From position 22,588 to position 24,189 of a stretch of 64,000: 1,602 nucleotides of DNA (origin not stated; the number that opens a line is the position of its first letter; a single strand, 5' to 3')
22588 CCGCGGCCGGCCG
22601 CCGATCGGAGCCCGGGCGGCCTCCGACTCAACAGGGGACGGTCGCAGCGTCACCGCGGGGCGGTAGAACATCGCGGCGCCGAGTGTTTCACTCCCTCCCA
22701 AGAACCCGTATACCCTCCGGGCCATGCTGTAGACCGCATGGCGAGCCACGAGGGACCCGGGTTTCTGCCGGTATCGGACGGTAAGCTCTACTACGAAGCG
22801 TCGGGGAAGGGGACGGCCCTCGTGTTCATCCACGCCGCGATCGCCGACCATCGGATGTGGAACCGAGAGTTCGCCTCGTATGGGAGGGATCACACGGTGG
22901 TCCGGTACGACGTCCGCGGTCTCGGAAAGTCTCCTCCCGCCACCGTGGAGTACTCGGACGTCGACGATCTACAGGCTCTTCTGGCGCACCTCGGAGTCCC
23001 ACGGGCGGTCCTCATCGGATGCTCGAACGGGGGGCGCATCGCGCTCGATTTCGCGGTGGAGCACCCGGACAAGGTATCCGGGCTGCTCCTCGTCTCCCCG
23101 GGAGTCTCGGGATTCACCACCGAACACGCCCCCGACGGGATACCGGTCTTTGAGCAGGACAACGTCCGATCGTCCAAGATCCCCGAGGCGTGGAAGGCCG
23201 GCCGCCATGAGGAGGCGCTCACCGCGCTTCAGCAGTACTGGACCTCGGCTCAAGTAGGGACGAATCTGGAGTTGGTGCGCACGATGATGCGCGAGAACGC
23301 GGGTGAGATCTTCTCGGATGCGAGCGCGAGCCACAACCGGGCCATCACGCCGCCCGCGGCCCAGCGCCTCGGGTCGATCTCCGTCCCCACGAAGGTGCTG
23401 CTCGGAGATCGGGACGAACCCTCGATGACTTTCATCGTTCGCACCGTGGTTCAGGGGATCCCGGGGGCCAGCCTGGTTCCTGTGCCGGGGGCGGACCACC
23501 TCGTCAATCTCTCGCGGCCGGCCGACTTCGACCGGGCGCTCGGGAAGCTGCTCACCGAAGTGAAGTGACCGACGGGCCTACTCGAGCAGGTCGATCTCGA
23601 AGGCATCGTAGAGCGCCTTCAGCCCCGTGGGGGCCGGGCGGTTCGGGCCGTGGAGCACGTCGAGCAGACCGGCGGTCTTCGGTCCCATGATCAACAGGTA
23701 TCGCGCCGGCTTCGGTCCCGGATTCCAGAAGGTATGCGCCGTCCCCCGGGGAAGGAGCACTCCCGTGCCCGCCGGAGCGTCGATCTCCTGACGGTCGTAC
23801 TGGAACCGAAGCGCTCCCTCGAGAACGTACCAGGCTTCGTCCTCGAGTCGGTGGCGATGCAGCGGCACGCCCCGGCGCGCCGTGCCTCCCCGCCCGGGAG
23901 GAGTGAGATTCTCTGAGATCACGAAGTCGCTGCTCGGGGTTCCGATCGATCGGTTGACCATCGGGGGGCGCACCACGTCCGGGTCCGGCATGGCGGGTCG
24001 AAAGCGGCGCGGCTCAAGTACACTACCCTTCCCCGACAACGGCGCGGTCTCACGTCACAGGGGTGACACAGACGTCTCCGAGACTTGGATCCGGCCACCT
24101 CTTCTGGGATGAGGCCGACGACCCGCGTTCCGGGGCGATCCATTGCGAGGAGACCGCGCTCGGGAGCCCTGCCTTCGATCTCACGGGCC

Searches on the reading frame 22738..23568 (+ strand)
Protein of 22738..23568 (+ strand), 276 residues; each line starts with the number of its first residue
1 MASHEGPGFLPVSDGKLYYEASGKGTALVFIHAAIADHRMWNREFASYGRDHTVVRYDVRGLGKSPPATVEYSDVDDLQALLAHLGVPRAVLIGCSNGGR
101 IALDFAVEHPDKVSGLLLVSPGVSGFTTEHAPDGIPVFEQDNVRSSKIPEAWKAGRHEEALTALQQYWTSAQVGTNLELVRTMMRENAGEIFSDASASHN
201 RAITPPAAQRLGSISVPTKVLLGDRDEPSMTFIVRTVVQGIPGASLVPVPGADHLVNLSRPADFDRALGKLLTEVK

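Call 3: search_protein_families(library=pfam, proteins=[window:22738-23568:+], max_evalue=0.01)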
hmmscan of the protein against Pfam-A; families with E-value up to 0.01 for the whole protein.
window:22738-23568:+ (276 aa): 5 families
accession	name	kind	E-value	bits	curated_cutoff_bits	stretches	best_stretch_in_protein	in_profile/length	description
PF12697.13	Abhydrolase_6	-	9.5e-21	75.9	26.3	1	28-264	1-214/217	Alpha/beta hydrolase family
PF00561.26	Abhydrolase_1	-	2.4e-18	67.1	25.8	1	27-259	2-243/245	alpha/beta hydrolase fold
PF12146.15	Hydrolase_4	-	1.8e-10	41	27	1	49-125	29-113/239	Serine aminopeptidase, S33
PF03096.20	Ndr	-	5.7e-05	22.4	23.3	1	76-121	87-132/283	Ndr family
PF00756.26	Esterase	-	0.002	18.4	22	1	90-191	117-208/251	Putative esterase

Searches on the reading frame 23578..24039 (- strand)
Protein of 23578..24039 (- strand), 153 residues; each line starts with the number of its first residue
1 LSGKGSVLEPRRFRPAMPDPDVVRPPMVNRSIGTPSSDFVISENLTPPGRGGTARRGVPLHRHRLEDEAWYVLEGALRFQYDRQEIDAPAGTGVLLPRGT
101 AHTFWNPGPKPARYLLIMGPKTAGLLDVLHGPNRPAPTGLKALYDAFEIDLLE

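Call 3: search_protein_families(library=pfam, proteins=[window:23578-24039:-], max_evalue=0.01)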
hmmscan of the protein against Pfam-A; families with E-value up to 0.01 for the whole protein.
window:23578-24039:- (153 aa): 4 families
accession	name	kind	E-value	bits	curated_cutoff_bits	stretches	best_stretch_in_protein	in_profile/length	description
PF07883.17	Cupin_2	-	4.3e-15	55.6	27.2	1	58-117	11-69/70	Cupin domain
PF02311.25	AraC_binding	-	3.1e-08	33.9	21.1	1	55-117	13-74/135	AraC-like ligand binding domain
PF01050.24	MannoseP_isomer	-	0.003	18.2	23.6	1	59-113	44-96/116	Mannose-6-phosphate isomerase C-terminal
PF06249.18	EutQ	-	0.0094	16.2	21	0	67-116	96-143/152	Ethanolamine utilisation protein EutQ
